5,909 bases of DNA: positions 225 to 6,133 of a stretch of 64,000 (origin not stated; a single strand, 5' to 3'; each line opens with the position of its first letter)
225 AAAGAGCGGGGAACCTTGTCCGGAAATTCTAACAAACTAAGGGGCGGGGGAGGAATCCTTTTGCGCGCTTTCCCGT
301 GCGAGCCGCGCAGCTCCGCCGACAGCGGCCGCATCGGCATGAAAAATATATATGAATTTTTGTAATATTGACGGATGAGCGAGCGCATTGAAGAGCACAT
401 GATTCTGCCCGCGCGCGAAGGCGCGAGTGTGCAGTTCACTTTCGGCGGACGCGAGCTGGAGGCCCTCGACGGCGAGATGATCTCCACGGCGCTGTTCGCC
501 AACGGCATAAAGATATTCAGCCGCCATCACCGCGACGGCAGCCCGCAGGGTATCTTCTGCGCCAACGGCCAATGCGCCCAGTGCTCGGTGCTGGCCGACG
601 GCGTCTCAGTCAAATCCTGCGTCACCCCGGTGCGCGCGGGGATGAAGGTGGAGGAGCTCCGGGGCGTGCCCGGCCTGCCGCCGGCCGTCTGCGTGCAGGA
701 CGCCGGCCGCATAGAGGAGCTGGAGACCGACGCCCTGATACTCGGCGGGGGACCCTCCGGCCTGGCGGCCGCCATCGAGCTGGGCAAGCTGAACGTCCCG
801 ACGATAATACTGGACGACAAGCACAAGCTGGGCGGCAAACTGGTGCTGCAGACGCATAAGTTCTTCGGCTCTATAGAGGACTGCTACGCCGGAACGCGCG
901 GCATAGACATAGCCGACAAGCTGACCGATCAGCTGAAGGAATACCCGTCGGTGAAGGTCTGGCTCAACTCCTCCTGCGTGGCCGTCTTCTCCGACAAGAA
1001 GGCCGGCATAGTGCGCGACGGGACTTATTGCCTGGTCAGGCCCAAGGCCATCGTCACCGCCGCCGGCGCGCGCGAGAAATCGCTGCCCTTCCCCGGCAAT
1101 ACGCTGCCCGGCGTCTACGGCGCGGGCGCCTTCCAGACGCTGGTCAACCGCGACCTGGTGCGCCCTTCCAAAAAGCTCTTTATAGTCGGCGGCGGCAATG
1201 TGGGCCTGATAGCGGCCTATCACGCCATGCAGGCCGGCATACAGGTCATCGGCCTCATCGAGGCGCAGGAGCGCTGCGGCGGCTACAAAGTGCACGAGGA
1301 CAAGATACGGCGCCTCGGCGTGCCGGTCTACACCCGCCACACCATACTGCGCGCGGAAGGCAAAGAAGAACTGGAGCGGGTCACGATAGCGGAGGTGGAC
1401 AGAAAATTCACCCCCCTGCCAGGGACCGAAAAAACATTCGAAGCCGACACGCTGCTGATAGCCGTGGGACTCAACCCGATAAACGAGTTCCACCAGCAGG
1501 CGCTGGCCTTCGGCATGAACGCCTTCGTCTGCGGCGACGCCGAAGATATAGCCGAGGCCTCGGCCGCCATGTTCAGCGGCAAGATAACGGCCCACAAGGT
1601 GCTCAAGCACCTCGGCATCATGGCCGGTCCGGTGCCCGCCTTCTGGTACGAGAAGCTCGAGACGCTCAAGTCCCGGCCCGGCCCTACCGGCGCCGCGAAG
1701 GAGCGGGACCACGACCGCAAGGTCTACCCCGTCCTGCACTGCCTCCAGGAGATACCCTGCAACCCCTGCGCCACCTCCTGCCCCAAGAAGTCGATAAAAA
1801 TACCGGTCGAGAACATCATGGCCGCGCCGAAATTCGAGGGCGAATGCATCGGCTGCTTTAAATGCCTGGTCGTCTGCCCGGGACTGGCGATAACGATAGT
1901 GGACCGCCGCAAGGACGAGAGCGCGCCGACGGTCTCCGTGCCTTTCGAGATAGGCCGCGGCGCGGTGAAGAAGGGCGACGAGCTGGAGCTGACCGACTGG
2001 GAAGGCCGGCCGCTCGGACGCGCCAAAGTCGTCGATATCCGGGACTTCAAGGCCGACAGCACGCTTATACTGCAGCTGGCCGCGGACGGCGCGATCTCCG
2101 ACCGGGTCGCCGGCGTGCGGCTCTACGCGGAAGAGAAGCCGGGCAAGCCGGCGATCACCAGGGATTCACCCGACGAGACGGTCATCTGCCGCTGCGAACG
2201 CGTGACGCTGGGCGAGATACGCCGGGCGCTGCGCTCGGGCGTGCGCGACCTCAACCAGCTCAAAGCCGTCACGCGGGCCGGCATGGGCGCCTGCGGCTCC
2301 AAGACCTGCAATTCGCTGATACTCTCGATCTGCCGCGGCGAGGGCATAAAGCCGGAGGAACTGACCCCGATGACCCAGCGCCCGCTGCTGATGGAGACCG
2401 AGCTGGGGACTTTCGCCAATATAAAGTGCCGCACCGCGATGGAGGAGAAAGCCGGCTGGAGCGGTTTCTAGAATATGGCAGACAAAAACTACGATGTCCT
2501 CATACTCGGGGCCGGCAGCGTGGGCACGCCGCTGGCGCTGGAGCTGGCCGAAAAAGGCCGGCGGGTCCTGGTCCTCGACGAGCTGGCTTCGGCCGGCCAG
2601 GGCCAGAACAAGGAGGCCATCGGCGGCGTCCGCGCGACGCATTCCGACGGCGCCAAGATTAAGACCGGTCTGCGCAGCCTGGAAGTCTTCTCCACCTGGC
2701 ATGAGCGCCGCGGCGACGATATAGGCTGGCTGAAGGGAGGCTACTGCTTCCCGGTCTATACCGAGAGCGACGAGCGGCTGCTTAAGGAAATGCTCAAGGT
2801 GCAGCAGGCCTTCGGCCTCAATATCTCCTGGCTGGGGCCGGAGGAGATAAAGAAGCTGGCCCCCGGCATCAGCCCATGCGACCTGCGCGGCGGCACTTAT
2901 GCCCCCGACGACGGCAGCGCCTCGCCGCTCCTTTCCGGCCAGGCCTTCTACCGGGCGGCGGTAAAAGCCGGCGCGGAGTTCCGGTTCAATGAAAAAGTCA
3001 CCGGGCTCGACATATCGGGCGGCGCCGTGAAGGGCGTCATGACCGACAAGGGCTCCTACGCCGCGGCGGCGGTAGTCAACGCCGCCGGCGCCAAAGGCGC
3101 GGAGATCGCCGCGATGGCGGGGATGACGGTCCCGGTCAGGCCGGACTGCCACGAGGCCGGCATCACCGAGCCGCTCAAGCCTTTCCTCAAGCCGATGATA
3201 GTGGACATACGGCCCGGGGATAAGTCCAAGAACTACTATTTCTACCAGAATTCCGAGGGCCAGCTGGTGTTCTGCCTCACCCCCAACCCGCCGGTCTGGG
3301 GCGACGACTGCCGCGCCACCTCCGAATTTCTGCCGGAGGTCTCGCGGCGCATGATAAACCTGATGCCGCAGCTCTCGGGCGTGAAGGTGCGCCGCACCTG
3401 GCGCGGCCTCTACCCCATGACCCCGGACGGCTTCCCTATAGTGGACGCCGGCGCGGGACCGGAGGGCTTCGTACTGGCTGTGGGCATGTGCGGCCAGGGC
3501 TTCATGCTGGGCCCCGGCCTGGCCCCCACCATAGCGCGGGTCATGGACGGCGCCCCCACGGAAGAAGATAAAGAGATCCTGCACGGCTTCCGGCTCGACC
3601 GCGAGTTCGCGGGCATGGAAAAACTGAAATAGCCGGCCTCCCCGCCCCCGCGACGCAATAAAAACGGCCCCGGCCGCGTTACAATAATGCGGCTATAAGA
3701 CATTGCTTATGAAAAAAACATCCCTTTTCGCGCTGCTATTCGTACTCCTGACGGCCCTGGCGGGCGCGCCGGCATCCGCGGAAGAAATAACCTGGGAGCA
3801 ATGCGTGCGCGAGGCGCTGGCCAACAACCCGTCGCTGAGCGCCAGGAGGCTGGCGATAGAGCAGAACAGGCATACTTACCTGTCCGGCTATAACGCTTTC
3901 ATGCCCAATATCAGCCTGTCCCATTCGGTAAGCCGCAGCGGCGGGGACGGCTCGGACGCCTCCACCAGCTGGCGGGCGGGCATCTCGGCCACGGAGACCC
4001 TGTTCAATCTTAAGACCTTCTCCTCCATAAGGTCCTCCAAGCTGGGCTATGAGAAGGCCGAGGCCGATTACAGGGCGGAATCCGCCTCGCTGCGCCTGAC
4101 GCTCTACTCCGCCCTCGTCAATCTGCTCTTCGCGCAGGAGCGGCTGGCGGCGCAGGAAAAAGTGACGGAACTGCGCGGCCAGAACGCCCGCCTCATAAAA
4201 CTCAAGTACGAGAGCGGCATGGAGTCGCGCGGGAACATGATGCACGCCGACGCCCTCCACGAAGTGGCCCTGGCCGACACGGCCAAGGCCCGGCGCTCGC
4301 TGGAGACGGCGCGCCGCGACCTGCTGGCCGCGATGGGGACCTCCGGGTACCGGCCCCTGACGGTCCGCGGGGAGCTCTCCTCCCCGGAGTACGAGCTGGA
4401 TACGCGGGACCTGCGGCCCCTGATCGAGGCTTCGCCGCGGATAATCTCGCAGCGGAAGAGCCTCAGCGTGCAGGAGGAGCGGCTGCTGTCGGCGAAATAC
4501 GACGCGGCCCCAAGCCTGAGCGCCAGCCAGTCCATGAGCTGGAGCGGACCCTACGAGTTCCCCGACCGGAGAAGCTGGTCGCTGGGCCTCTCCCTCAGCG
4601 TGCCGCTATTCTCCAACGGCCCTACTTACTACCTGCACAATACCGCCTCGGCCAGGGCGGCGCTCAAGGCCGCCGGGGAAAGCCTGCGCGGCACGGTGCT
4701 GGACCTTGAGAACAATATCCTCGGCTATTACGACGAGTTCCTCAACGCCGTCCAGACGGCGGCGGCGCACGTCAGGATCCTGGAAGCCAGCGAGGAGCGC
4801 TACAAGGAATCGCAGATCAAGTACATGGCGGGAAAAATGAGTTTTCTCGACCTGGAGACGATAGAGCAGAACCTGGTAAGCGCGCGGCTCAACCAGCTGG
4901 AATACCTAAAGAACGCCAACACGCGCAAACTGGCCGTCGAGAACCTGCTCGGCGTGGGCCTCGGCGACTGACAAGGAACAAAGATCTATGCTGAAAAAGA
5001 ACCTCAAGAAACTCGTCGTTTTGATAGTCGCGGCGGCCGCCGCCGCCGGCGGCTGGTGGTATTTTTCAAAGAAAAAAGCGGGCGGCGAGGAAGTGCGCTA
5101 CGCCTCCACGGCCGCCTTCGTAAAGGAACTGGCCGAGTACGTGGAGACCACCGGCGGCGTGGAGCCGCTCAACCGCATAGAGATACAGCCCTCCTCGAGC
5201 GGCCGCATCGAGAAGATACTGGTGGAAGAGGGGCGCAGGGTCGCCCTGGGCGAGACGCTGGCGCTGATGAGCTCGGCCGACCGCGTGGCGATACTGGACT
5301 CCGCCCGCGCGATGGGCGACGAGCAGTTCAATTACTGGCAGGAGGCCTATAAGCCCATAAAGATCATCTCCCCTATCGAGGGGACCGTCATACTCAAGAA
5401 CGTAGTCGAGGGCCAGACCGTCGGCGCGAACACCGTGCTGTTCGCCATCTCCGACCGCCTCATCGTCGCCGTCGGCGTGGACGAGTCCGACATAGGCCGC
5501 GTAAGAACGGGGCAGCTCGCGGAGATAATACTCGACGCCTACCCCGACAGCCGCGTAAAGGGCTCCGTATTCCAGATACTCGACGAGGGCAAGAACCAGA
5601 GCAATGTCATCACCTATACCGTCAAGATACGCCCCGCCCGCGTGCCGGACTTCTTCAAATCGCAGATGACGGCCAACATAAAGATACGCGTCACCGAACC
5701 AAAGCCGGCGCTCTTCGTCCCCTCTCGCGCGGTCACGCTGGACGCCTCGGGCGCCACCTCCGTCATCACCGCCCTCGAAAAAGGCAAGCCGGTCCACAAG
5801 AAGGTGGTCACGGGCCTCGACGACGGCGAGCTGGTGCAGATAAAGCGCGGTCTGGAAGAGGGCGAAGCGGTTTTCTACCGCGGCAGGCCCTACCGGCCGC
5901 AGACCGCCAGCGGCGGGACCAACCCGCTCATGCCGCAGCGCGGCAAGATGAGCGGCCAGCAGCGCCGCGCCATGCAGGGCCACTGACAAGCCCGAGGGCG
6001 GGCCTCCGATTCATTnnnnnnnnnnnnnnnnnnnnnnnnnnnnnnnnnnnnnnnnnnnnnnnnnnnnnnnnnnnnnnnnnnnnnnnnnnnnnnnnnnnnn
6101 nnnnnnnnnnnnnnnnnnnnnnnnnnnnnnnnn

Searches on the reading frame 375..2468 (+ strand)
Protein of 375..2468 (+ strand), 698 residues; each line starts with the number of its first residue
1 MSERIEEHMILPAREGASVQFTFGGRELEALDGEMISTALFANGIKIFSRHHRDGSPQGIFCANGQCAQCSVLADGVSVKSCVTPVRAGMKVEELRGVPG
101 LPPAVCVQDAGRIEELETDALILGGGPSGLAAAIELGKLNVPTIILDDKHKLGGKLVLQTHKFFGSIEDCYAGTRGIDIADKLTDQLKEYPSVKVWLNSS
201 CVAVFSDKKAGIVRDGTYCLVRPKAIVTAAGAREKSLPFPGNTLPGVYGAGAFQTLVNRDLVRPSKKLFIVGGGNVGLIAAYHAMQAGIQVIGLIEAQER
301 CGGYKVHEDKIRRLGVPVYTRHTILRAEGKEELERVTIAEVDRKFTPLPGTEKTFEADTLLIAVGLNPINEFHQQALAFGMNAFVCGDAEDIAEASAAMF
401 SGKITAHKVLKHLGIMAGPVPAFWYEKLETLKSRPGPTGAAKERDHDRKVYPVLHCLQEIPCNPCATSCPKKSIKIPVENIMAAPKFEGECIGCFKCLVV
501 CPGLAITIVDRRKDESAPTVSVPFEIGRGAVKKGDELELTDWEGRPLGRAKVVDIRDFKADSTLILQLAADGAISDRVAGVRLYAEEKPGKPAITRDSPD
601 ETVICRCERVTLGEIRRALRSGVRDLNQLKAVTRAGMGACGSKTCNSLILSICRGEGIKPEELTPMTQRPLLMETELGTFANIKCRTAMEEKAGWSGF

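Call 94: search_protein_families(library=pfam, proteins=[window:375-2468:+], max_evalue=0.00001)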
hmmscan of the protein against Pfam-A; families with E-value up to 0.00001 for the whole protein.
window:375-2468:+ (698 aa): 9 families
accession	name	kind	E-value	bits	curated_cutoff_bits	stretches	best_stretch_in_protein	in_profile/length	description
PF07992.20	Pyr_redox_2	-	3.3e-23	83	26.1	1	119-377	2-249/291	Pyridine nucleotide-disulphide oxidoreductase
PF13510.11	Fer2_4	-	6.7e-22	77.8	22.8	1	17-94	2-79/82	2Fe-2S iron-sulfur cluster binding domain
PF04324.20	Fer2_BFD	-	2.1e-10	41.2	26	1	603-651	1-46/50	BFD-like [2Fe-2S] binding domain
PF12831.13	FAD_oxidored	-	3.6e-10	40.1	27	0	119-164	1-46/416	FAD dependent oxidoreductase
PF13450.12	NAD_binding_8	-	6.9e-09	36.3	21.9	0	122-155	1-34/68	NAD(P)-binding Rossmann-like domain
PF03486.20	HI0933_like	-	1e-07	32.1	50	0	119-158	2-41/244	HI0933-like protein Rossmann domain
PF00070.33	Pyr_redox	-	2.4e-07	31.6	22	0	267-338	1-79/82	Pyridine nucleotide-disulphide oxidoreductase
PF01946.23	Thi4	-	1e-06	28.6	26.2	0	115-157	15-58/235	Thi4 family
PF13738.12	Pyr_redox_3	-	5.9e-06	26.2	30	0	121-149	1-30/305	Pyridine nucleotide-disulphide oxidoreductase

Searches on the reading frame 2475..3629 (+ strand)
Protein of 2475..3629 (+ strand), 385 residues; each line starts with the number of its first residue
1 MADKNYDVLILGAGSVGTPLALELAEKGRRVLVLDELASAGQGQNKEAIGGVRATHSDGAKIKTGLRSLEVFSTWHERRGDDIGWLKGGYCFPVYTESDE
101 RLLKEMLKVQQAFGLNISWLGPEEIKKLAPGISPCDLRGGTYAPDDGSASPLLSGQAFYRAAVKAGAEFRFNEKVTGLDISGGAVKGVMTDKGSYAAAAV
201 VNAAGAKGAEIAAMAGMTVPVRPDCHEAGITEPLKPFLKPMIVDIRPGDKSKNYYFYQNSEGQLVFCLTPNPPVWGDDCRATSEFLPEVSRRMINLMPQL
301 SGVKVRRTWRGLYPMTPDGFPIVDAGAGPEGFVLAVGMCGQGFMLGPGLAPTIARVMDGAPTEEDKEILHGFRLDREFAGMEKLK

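Call 94: search_protein_families(library=pfam, proteins=[window:2475-3629:+], max_evalue=0.00001)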
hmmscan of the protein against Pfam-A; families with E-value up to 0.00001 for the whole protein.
window:2475-3629:+ (385 aa): 1 family
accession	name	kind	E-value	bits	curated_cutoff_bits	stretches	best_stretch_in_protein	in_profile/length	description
PF01266.30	DAO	-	4.7e-61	207.7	27.9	1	7-354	1-351/353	FAD dependent oxidoreductase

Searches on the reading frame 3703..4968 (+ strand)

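Call 94: search_protein_families(library=pfam, proteins=[window:3703-4968:+], max_evalue=0.00001)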
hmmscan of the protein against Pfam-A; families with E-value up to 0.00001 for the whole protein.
window:3703-4968:+ (422 aa): 1 family
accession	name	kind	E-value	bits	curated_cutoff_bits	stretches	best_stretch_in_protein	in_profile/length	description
PF02321.23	OEP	-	5.1e-48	163.8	22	2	32-212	2-187/187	Outer membrane efflux protein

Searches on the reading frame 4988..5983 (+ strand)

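Call 94: search_protein_families(library=pfam, proteins=[window:4988-5983:+], max_evalue=0.00001)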
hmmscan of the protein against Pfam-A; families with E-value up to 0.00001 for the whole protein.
window:4988-5983:+ (332 aa): 2 families
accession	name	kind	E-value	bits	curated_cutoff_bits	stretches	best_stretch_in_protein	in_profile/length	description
PF16576.10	HlyD_D23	-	3.7e-17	62.8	30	1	119-207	104-194/214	Barrel-sandwich domain of CusB or HlyD membrane-fusion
PF13437.12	HlyD_3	-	3.3e-16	60.4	22.2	1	126-217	2-96/106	HlyD family secretion protein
